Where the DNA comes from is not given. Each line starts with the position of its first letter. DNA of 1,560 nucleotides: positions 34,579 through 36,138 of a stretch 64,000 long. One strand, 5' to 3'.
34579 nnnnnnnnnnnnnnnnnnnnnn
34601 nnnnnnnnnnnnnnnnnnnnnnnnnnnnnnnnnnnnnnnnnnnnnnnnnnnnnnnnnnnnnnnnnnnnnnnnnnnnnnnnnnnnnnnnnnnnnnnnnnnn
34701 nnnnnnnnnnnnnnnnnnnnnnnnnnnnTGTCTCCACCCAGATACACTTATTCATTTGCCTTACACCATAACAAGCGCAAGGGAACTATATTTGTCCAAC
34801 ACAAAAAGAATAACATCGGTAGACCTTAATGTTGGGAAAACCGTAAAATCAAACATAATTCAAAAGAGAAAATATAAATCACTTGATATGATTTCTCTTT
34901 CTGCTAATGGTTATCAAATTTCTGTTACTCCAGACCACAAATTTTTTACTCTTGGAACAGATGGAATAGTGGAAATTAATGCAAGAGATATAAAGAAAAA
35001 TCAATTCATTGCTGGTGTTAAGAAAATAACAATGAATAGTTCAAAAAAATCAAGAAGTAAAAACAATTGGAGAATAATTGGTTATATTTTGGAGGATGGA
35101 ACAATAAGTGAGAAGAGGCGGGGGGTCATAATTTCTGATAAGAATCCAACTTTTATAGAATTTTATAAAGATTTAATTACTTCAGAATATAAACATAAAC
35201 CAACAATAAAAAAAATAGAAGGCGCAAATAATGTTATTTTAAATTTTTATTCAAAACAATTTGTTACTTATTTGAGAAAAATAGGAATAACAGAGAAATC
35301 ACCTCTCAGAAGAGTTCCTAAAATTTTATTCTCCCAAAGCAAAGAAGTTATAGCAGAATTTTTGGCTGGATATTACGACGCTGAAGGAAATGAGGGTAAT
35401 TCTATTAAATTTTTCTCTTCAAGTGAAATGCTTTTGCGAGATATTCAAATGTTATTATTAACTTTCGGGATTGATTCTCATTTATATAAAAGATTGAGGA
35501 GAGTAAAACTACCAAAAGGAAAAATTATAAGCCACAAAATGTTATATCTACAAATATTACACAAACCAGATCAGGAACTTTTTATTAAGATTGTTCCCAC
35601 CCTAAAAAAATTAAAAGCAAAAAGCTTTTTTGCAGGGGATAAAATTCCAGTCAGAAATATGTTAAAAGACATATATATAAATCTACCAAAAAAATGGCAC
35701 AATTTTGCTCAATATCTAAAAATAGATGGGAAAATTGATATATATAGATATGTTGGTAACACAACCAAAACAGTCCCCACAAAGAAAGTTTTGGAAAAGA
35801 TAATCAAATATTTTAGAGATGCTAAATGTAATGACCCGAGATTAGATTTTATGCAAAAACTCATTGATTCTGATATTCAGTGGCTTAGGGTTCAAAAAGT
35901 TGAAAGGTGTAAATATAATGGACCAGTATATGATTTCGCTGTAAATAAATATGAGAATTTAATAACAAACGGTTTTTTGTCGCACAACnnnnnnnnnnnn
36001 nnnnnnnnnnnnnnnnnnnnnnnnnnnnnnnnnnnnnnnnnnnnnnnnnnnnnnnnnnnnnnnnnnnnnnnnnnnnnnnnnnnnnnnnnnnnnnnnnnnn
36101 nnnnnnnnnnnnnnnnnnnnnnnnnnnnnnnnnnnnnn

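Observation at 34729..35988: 420-aa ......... intein in a XerC/XerD-like tyrosine recombinase, inserted right after the HxLRH box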

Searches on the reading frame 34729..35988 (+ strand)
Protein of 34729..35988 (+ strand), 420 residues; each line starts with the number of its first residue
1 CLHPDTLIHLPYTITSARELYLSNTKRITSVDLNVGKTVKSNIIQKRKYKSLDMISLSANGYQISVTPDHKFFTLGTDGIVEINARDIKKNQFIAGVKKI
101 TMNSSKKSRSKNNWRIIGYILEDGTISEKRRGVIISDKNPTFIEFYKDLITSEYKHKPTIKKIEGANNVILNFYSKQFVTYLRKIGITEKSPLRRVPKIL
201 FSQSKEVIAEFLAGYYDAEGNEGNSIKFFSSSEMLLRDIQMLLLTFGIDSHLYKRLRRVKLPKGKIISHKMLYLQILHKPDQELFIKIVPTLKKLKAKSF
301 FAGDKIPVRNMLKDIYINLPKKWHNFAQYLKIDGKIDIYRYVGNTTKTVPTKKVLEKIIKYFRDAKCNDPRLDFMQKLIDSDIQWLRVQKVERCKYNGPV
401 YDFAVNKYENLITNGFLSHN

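Call 3: search_protein_families(library=pfam, proteins=[window:34729-35988:+], max_evalue=1)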
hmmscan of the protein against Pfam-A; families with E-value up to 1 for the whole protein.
window:34729-35988:+ (420 aa): 2 families
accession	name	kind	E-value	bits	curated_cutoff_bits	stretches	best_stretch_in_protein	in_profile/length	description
PF14890.11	Intein_splicing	-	3.2e-22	79.4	35.8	1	18-420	13-155/155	Intein splicing domain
PF14528.11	LAGLIDADG_3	-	1.4e-17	64.2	22.5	2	206-285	1-77/82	LAGLIDADG-like domain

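Call 4: search_protein_families(library=ncbifam, proteins=[window:34729-35988:+], max_evalue=1)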
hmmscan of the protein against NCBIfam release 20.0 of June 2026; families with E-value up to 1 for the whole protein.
window:34729-35988:+ (420 aa): 11 families
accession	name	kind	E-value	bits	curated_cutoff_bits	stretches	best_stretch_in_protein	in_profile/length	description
NF011418.0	PRK14845.1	equivalog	8.9e-19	66.8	756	2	29-287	68-295/1049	translation initiation factor IF-2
NF006207.0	PRK08332.1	equivalog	7.5e-13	46.6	2400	2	58-256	953-1147/1684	vitamin B12-dependent ribonucleotide reductase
NF011491.0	PRK14898.1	equivalog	2.2e-12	45.8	783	1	171-420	302-543/860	DNA-directed RNA polymerase subunit A''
NF005852.0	PRK07773.1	equivalog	3.1e-12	45.6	780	1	1-420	398-826/886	replicative DNA helicase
NF038098.1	GyrA_w_intein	exception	1.3e-08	33.2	1850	1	57-420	178-537/1232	intein-containing DNA gyrase subunit A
TIGR01445.1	intein_Nterm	domain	5.5e-08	33.7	24.5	1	1-74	1-83/83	intein N-terminal splicing region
NF045703.1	rSAM_Tes_intein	exception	1.1e-07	30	1700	2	115-274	373-530/1040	tetraether lipid synthase Tes, intein-containing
TIGR01443.1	intein_Cterm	domain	5.7e-05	23.2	15.6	1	399-420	1-23/24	intein C-terminal splicing region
NF011302.0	PRK14714.1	equivalog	0.00092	16.8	1791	1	27-102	982-1058/1350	DNA-directed DNA polymerase II large subunit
TIGR02366.1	DHAK_reg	equivalog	0.046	13.7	129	0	306-359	70-123/176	dihydroxyacetone kinase transcriptional activator DhaS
NF047423.1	BOW99_gp33_fam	equivalog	0.052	13.3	27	1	111-140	1-31/39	BOW99_gp33 family protein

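Call 9: search_solved_structures(query=window:34729-35988:+, show_alignments=3, max_evalue=0.01)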
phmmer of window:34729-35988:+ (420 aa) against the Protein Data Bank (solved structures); distinct sequences matched with E-value up to 0.01: 7.
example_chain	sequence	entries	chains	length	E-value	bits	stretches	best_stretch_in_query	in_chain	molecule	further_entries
2cw7_A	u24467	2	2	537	1.3e-06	30.7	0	193-250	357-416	Endonuclease PI-PkoII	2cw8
2lqm_A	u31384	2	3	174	0.00015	23.9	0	37-101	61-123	Pho radA intein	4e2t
1dq3_A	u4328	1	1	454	0.00041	22.6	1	57-259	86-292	ENDONUCLEASE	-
6rpp_A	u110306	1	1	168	0.00042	22.5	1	29-102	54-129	Cell division control protein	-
6rpq_A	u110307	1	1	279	0.00046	22.4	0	37-95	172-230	Ubiquitin-like protein SMT3,1108aa long hypothetical cell division control protein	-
4e2u_A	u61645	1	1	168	0.00055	22.1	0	37-99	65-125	Pho radA intein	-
4o1s_A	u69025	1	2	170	0.001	21.2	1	40-100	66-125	V-type ATP synthase alpha chain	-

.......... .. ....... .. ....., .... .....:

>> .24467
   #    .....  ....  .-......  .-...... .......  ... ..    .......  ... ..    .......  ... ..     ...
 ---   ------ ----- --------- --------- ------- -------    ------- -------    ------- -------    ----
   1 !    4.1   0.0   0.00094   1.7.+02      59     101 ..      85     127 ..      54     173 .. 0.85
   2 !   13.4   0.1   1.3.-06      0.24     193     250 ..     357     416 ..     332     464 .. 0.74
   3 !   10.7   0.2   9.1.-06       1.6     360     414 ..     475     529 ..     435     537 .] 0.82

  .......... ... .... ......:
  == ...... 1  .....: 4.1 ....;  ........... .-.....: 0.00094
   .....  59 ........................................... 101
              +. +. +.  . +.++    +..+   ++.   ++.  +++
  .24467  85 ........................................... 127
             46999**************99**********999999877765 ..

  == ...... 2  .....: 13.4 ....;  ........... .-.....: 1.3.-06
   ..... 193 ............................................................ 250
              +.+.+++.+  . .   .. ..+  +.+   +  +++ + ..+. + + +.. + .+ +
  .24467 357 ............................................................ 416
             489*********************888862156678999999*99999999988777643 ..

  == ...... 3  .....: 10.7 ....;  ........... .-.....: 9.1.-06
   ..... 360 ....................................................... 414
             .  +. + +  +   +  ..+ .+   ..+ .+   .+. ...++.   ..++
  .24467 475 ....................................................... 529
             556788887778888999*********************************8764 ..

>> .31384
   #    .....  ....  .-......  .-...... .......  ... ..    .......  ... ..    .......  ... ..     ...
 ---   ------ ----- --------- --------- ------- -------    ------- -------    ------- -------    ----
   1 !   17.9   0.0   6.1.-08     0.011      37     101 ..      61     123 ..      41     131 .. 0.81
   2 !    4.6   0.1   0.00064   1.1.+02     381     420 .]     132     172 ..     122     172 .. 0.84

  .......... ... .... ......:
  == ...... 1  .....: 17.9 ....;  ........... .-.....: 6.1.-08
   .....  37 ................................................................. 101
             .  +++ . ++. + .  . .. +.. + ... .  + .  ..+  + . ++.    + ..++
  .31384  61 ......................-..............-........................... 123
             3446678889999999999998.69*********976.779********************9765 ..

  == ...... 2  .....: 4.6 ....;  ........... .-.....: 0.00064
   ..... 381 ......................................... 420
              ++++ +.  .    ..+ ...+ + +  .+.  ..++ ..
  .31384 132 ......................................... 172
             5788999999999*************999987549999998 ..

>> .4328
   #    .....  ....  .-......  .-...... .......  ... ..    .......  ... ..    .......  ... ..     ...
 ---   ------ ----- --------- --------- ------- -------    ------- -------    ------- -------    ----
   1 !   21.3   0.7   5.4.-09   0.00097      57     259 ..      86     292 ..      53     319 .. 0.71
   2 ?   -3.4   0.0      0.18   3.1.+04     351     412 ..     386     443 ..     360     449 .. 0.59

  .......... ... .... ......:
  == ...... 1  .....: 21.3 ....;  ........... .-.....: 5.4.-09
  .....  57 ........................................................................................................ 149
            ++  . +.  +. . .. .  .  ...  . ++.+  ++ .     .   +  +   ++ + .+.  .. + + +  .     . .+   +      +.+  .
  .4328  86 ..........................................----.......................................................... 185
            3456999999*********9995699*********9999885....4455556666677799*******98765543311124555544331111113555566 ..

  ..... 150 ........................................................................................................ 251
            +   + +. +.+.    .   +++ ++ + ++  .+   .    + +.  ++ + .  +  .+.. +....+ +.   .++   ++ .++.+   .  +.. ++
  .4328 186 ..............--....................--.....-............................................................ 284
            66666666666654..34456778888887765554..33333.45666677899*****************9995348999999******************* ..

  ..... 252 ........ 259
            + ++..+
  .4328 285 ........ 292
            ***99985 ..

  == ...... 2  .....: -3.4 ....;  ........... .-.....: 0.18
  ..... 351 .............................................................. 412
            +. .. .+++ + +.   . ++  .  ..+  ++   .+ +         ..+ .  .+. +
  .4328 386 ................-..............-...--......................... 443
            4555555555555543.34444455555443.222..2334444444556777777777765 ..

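Call 31: search_protein_representatives(protein=window:34729-35988:+)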
Query: 420 residues. Proteins with E-value up to 0.001 (for the whole library): 2217; up to 1e-10: 299; up to 1e-30: 32. The best 150 are listed.
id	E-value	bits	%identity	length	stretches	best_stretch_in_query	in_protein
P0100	1.2e-110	386.6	46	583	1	1-420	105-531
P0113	5.7e-83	295.4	39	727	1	1-420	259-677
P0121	6.3e-83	295.3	41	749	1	1-420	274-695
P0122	1.3e-82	294.3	39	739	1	1-420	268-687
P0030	6.8e-81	288.6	41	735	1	1-420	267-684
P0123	2.5e-75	270.2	37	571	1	8-420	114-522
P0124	6.3e-75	268.9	38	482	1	1-420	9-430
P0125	4.1e-74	266.2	37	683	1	1-420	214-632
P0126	1.9e-73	264.0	37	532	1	1-420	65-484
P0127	3.7e-73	263.1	36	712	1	1-420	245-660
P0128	4.3e-73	262.9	39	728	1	1-420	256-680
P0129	4.1e-72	259.7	37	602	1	1-420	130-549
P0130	2.0e-70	254.1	36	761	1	1-420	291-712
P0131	1.2e-68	248.2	37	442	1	32-420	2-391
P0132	5.1e-66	239.6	38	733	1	1-420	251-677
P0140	4.1e-43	164.2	33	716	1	1-420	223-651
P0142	3.1e-39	151.4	32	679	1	1-420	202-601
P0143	2.2e-37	145.3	33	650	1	1-420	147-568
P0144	1.2e-36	142.9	33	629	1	1-420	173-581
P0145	1.4e-36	142.7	33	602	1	1-420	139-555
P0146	3.8e-34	134.7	27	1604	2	58-420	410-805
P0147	2.4e-33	132.0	33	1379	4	44-420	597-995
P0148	5.7e-33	130.8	31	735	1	1-420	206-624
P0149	1.2e-31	126.4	33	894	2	93-420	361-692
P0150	2.8e-26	108.7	26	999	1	21-420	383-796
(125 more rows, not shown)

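Call 32: search_protein_families(library=pfam, proteins=[P0140, P0142, P0143, P0144, P0145, P0148, P0146, P0147, P0149, P0150], max_evalue=0.00001)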
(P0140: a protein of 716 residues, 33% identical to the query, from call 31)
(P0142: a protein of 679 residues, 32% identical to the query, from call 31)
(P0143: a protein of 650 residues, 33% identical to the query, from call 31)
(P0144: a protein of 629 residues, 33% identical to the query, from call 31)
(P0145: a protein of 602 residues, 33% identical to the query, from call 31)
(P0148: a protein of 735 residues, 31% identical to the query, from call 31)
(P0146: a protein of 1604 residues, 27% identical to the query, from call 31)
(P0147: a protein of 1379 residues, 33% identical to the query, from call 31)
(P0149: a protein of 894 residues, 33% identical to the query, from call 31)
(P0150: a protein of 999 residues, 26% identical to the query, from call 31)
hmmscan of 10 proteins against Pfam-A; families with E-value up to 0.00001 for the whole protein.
P0140 (716 aa): 3 families
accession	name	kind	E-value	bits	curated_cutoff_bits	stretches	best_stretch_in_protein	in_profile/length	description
PF14528.11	LAGLIDADG_3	-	1.9e-20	73.3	22.5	1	424-512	1-81/82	LAGLIDADG-like domain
PF00589.27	Phage_integrase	-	2.5e-10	40.9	27.1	0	103-222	2-134/172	Phage integrase family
PF14890.11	Intein_splicing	-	3.5e-10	40.3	35.8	1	252-651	26-155/155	Intein splicing domain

P0142 (679 aa): 3 families
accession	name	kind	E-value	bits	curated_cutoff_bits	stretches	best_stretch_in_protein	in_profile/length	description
PF14528.11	LAGLIDADG_3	-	3.5e-14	53.3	22.5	1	315-384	5-82/82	LAGLIDADG-like domain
PF14890.11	Intein_splicing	-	3.8e-11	43.5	35.8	1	220-601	14-155/155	Intein splicing domain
PF00589.27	Phage_integrase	-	3.7e-09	37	27.1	0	101-204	14-137/172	Phage integrase family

P0143 (650 aa): 3 families
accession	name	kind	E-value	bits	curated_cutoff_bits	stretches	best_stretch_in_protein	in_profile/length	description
PF00589.27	Phage_integrase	-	1.5e-21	77.4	27.1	1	17-147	2-135/172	Phage integrase family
PF14890.11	Intein_splicing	-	4.9e-17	62.6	35.8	1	162-568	11-155/155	Intein splicing domain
PF14528.11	LAGLIDADG_3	-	7.3e-16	58.6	22.5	1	363-410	3-56/82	LAGLIDADG-like domain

P0144 (629 aa): 3 families
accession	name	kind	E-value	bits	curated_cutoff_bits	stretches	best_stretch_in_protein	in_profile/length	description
PF14890.11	Intein_splicing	-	2.2e-11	44.3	35.8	1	188-581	11-155/155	Intein splicing domain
PF00589.27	Phage_integrase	-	9e-11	42.3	27.1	1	10-149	2-124/172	Phage integrase family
PF14528.11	LAGLIDADG_3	-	1.2e-09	38.7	22.5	1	390-432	5-55/82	LAGLIDADG-like domain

P0145 (602 aa): 2 families
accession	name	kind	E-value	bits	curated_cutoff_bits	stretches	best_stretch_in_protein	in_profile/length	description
PF00589.27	Phage_integrase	-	2.3e-23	83.3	27.1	1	12-138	2-134/172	Phage integrase family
PF14528.11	LAGLIDADG_3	-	7.2e-07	29.8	22.5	0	352-400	3-58/82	LAGLIDADG-like domain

P0148 (735 aa): 5 families
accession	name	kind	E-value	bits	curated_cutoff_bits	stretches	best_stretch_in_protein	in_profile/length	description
PF08423.17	Rad51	-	7.1e-88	294.4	22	2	78-214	1-137/244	Rad51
PF14528.11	LAGLIDADG_3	-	9.5e-28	96.7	22.5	2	408-489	1-82/82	LAGLIDADG-like domain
PF14890.11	Intein_splicing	-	3.5e-22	79.3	35.8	1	259-624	48-155/155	Intein splicing domain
PF14520.12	HHH_5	-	1.3e-13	51.7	27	1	9-62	4-57/57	Helix-hairpin-helix domain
PF00154.27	RecA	-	2.2e-10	40.9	27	1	79-211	27-143/262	recA bacterial DNA recombination protein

P0146 (1604 aa): 7 families
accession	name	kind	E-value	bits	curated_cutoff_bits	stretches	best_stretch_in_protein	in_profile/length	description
PF00493.29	MCM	-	6.7e-73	244.9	23.3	3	1394-1472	146-224/224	MCM P-loop domain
PF14528.11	LAGLIDADG_3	-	2e-49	166.2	22.5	3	581-664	3-82/82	LAGLIDADG-like domain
PF14890.11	Intein_splicing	-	1.1e-45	155.6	35.8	2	341-805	1-155/155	Intein splicing domain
PF17855.7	MCM_lid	-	1.3e-26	93.3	27.4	1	1499-1580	1-84/87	MCM AAA-lid domain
PF17207.9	MCM_OB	-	3.6e-26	91.8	24.8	1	102-225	3-125/126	MCM OB domain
PF01381.28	HTH_3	-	1.2e-09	38.5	23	1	697-743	1-51/55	Helix-turn-helix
PF14551.11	MCM_N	-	2.5e-08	34.7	24.9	1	12-74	2-71/95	MCM N-terminal domain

P0147 (1379 aa): 3 families
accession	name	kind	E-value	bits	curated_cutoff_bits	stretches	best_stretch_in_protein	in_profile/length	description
PF14890.11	Intein_splicing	-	2.6e-51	173.9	35.8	2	582-995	30-155/155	Intein splicing domain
PF14528.11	LAGLIDADG_3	-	2e-39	134.1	22.5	2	769-847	3-81/82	LAGLIDADG-like domain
PF14527.11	LAGLIDADG_WhiA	-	8.6e-06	26.2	23.2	0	771-824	3-58/93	WhiA LAGLIDADG-like domain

P0149 (894 aa): 2 families
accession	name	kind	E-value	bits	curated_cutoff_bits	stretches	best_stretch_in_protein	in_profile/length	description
PF14890.11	Intein_splicing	-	1.5e-25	90.2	35.8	1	198-692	21-155/155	Intein splicing domain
PF14528.11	LAGLIDADG_3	-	1.2e-23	83.6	22.5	1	476-552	2-81/82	LAGLIDADG-like domain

P0150 (999 aa): 4 families
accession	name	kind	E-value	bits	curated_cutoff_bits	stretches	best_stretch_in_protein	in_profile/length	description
PF14890.11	Intein_splicing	-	2.1e-24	86.5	35.8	1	388-796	23-155/155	Intein splicing domain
PF02310.24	B12-binding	-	1.1e-14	54.7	32.1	1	13-126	10-120/121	B12 binding domain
PF14528.11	LAGLIDADG_3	-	1.3e-14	54.7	22.5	1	571-650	6-82/82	LAGLIDADG-like domain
PF04055.27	Radical_SAM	-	3.2e-12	47.4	29.5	1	243-369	3-116/166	Radical SAM superfamily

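Call 36: predict_structure(alignment_id=A2)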
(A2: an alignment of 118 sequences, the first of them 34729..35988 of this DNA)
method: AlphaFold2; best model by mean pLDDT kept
length: 420 residues; sequences in the alignment: 118
mean_pLDDT: 95.3   pTM: 0.93
mean pLDDT of the five models: 95.3, 95.2, 95.1, 94.6, 94.3
residues with pLDDT >= 90: 386; 70-90: 32; 50-70: 2; < 50: 0
segments of 3 or more residues with pLDDT < 50: none
pLDDT, mean of each block of 10 residues (from residue 1): 98 97 97 96 97 98 98 97 98 97 77 95 95 96 97 95 93 97 93 94 95 96 90 97 98 95 94 97 98 95 96 95 90 94 91 98 96 97 98 98 96 94
secondary structure, 60 per line:
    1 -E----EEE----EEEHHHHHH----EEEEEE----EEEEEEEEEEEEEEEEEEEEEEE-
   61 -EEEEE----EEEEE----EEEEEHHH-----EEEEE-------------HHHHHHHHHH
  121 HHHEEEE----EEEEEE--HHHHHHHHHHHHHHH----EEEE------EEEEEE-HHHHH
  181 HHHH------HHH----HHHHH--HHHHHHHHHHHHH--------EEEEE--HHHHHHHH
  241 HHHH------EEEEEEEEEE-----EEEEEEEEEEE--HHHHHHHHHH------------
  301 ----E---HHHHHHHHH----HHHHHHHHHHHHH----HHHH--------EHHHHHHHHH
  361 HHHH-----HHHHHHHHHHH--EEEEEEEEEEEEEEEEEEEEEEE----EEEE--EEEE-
elements in order: E7-9 E14-16 H17-22 E27-32 E37-59 E62-66 E71-75 E80-84 E93-97 H111-123 E124-127 E132-137 H140-154 E159-162 E169-174 H176-184 H198-202 H205-217 E226-230 H233-244 E251-260 E266-276 H279-288 H309-317 H322-334 H339-342 H352-364 H370-380 E383-405 E410-413 E416-419

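Call 44: fold_search(model_id=the predicted structure, library=pdb)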
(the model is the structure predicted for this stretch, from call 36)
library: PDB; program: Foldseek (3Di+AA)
matches with E <= 10: 614; with E <= 0.001: 83
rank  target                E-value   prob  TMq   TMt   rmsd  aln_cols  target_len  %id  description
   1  7qss                  5.9e-26  1.00  0.68  0.66   7.0       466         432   23  Crystal structure of homing endonuclease-associated TliVMA intein (C1A) (released 2022-03-30)
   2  7qsu                  1.8e-22  1.00  0.62  0.70   7.4       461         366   19  Crystal structure of homing endonuclease-associated TliVMA intein (C1A, d333-339) (released 2022-03-30)
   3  1dq3                  4.8e-22  1.00  0.60  0.56   8.1       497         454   18  CRYSTAL STRUCTURE OF AN ARCHAEAL INTEIN-ENCODED HOMING ENDONUCLEASE PI-PFUI (released 2000-07-05)
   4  2cw7                  1.1e-18  1.00  0.67  0.53   7.5       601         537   11  Crystal structure of intein homing endonuclease II (released 2006-04-18)
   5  7qst                  1.4e-18  1.00  0.57  0.65   7.3       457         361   17  Crystal structure of homing endonuclease-associated PhoVMA intein (C1A) (released 2022-03-30)
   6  1ef0_A                2.8e-11  1.00  0.50  0.49   7.6       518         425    9  CRYSTAL STRUCTURE OF PI-SCEI MINIPRECURSOR (released 2000-06-07)
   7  1vde_A                1.1e-10  1.00  0.50  0.49   7.2       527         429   10  PI-SCEI, A HOMING ENDONUCLEASE WITH PROTEIN SPLICING ACTIVITY (released 1998-04-08)
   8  1vde_B                1.1e-10  1.00  0.44  0.44  13.1       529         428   11  PI-SCEI, A HOMING ENDONUCLEASE WITH PROTEIN SPLICING ACTIVITY (released 1998-04-08)
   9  1dfa                  2.1e-09  1.00  0.50  0.51   7.9       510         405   10  CRYSTAL STRUCTURE OF PI-SCEI IN C2 SPACE GROUP (released 1999-12-08)
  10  1lws_A                2.7e-09  1.00  0.47  0.47   7.5       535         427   10  Crystal structure of the intein homing endonuclease PI-SceI bound to its recognition sequence (released 2002-09-27)
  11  1jva_B                1.1e-08  1.00  0.49  0.49   7.6       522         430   10  CRYSTAL STRUCTURE OF THE VMA1-DERIVED ENDONUCLEASE BEARING THE N AND C EXTEIN PROPEPTIDES (released 2002-08-29)
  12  1um2_B                1.3e-08  1.00  0.50  0.50   6.9       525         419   10  Crystal Structure of the Vma1-Derived Endonuclease with the Ligated Extein Segment (released 2004-09-22)
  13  1lwt_A                2.2e-08  1.00  0.50  0.48   8.3       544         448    9  Crystal structure of the intein homing endonuclease PI-SceI bound to its substrate DNA (Ca2+ free) (released 2002-09-27)
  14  1jva_A                3.1e-08  1.00  0.48  0.47   7.5       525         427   11  CRYSTAL STRUCTURE OF THE VMA1-DERIVED ENDONUCLEASE BEARING THE N AND C EXTEIN PROPEPTIDES (released 2002-08-29)
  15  1um2_A                2.3e-07  1.00  0.47  0.47   9.3       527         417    8  Crystal Structure of the Vma1-Derived Endonuclease with the Ligated Extein Segment (released 2004-09-22)
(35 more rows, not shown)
